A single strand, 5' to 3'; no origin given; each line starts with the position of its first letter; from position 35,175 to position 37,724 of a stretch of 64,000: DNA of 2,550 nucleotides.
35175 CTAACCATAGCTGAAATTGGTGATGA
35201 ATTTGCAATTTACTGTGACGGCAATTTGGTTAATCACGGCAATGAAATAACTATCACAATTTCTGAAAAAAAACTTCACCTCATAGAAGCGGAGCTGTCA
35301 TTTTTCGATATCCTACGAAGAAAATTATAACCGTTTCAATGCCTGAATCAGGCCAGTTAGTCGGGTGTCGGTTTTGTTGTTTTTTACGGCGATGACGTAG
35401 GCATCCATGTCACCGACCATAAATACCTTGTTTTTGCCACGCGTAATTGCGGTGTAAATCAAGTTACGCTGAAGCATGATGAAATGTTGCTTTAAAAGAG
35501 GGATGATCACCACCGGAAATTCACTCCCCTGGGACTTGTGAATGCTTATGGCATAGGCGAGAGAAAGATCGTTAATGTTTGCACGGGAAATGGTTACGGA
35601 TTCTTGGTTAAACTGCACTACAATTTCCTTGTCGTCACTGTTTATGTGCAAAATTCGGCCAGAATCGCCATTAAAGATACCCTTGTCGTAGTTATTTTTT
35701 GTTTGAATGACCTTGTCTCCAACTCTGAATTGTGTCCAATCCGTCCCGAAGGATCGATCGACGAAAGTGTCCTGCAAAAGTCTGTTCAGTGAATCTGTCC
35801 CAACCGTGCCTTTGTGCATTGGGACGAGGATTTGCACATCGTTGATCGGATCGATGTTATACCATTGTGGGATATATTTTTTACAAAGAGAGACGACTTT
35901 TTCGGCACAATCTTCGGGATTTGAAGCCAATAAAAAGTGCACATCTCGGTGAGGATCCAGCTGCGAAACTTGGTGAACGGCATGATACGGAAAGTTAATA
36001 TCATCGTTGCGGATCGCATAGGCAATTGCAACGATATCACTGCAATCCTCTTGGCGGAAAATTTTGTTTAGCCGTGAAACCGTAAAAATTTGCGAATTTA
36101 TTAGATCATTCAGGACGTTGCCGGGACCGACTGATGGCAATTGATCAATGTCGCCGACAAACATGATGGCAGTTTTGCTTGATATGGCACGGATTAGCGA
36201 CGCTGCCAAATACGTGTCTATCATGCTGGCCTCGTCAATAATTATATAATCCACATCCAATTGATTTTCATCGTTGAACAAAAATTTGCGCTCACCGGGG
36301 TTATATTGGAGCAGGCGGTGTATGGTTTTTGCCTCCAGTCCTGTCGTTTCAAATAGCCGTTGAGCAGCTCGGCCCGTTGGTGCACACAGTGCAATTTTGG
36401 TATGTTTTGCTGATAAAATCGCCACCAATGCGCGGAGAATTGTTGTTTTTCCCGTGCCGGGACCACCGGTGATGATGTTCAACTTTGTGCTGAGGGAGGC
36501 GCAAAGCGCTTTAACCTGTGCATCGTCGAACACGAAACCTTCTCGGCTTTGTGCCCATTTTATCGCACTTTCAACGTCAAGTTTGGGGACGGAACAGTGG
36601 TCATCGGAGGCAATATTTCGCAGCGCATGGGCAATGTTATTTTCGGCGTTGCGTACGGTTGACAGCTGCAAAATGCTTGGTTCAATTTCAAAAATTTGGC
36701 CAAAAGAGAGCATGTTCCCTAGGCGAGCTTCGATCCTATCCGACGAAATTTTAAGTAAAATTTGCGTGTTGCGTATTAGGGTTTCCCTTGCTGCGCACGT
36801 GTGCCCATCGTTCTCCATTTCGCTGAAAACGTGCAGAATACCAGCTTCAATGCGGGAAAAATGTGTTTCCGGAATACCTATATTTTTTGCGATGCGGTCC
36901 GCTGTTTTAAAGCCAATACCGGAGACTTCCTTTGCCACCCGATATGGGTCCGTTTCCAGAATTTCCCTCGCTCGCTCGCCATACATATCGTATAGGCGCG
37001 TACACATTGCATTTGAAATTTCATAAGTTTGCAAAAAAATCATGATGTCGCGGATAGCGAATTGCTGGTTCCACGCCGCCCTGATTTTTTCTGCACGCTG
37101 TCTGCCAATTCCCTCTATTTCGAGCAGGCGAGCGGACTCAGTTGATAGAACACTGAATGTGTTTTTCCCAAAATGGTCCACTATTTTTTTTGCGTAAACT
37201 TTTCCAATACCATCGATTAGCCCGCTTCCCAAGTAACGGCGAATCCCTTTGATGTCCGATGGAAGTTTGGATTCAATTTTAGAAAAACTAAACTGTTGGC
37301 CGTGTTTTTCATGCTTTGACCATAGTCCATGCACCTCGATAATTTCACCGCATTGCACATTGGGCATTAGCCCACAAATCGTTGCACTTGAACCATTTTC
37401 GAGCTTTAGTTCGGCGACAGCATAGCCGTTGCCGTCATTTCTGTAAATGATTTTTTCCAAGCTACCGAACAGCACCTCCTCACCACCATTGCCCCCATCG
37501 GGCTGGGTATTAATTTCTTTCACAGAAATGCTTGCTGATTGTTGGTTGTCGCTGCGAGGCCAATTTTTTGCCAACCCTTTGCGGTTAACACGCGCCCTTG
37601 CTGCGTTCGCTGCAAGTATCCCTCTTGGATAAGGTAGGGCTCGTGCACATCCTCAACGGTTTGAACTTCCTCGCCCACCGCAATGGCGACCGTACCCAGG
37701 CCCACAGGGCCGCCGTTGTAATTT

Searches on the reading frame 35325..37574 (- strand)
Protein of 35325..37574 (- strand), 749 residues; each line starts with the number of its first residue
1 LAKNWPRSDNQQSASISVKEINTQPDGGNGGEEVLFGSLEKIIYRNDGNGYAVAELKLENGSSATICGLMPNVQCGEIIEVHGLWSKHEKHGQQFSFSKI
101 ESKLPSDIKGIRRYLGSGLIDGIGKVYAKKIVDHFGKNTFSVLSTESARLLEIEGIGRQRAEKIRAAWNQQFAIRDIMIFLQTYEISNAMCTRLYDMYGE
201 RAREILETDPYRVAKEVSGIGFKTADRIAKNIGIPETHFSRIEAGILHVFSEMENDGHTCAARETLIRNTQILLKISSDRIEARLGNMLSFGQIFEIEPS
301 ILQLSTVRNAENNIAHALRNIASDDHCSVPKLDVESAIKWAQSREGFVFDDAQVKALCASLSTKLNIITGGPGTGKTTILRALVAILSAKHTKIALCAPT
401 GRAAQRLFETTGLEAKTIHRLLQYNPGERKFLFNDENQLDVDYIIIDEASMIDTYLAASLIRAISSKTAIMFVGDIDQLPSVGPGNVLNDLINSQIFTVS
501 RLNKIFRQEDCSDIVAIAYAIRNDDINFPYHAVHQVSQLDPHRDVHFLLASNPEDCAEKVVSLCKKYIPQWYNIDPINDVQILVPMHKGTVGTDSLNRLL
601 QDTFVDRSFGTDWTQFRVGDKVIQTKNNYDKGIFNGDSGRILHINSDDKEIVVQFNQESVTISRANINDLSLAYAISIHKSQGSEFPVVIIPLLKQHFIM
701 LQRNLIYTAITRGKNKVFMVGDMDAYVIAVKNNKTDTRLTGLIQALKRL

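Call 51: search_protein_families(library=pfam, proteins=[window:35325-37574:-], max_evalue=0.001)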
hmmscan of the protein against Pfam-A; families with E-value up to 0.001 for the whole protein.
window:35325-37574:- (749 aa): 17 families
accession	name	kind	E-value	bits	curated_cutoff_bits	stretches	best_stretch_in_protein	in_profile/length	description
PF13245.12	AAA_19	-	6.1e-43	146.7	25.1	1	354-484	2-134/134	AAA domain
PF13604.12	AAA_30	-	2.2e-40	138.9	27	1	350-533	3-177/191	AAA domain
PF14490.11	HHH_RecD2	-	6.9e-36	122.5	27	1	171-260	2-92/92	ATP-dependent RecD2 DNA helicase HHH domain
PF23139.1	OB_YrrC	-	4.5e-20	71.8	27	1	33-105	2-76/76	ATP-dependent DNA helicase YrrC, OB-fold domain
PF13538.12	UvrD_C_2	-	3.9e-18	65.5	27.4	1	672-720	1-52/52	UvrD-like helicase C-terminal domain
PF18335.7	SH3_13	-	3.4e-17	62.4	41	1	596-655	1-65/65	ATP-dependent RecD-like DNA helicase SH3 domain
PF14520.12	HHH_5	-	2.9e-11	44.1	27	1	120-168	7-55/57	Helix-hairpin-helix domain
PF01443.25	Viral_helicase1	-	5.9e-10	39.8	21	0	367-496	2-115/228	Viral superfamily 1 RNA helicase core domain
PF13086.12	AAA_11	-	7.1e-10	39.5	27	1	349-408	2-69/257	AAA domain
PF05127.21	NAT10_TcmA_helicase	-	2.3e-07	31.3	22.7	1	367-463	1-112/176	RNA cytidine acetyltransferase NAT10/TcmA, helicase domain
PF13476.12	AAA_23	-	0.00014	23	27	1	361-390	17-46/201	AAA domain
PF00580.27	UvrD-helicase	-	0.00016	21.9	23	0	352-407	4-61/271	UvrD/REP helicase N-terminal domain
PF09848.15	SLFN-g3_helicase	-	0.00021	21.1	24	1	365-469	3-116/354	Schlafen group 3, DNA/RNA helicase domain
PF05970.20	PIF1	-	0.00034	20.7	25.9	0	363-482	22-155/223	PIF1-like helicase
PF00633.29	HHH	-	0.00081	19.6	24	0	150-166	13-29/30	Helix-hairpin-helix motif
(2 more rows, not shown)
